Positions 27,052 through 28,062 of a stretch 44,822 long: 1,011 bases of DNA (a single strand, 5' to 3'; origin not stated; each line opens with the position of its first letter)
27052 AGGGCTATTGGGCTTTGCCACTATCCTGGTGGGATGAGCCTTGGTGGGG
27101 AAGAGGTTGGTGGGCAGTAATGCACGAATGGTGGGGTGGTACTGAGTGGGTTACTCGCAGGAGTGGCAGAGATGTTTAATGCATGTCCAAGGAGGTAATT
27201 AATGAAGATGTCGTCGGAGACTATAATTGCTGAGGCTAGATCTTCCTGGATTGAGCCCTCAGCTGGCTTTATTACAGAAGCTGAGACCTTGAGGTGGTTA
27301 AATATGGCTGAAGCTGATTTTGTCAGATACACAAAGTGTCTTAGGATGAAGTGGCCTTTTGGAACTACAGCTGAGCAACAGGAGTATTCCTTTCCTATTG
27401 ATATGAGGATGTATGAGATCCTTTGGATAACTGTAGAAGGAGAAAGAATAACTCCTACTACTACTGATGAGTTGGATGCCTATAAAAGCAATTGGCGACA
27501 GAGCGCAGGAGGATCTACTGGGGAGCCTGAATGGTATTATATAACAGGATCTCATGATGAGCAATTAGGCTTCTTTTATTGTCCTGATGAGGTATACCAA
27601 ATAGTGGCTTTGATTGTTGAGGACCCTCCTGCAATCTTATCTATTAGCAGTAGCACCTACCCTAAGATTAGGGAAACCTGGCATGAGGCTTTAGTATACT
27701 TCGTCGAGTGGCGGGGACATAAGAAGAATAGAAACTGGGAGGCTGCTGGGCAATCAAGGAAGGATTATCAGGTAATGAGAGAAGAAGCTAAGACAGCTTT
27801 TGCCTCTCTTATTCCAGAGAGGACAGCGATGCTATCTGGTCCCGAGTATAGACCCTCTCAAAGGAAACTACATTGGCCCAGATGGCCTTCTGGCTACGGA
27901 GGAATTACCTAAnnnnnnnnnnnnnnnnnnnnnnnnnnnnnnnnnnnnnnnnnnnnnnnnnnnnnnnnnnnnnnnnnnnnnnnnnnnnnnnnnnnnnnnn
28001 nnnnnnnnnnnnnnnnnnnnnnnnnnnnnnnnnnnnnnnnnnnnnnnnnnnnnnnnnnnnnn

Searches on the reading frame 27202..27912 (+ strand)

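Call 39: search_protein_families(library=pfam, proteins=[window:27202-27912:+], max_evalue=0.01)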
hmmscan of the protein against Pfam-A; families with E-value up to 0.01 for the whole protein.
window:27202-27912:+ (236 aa): 1 family
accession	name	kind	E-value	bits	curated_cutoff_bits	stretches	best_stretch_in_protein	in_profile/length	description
PF24175.2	SU10_adaptor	-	5.5e-18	66.5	27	1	8-211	6-187/194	SU10 adaptor protein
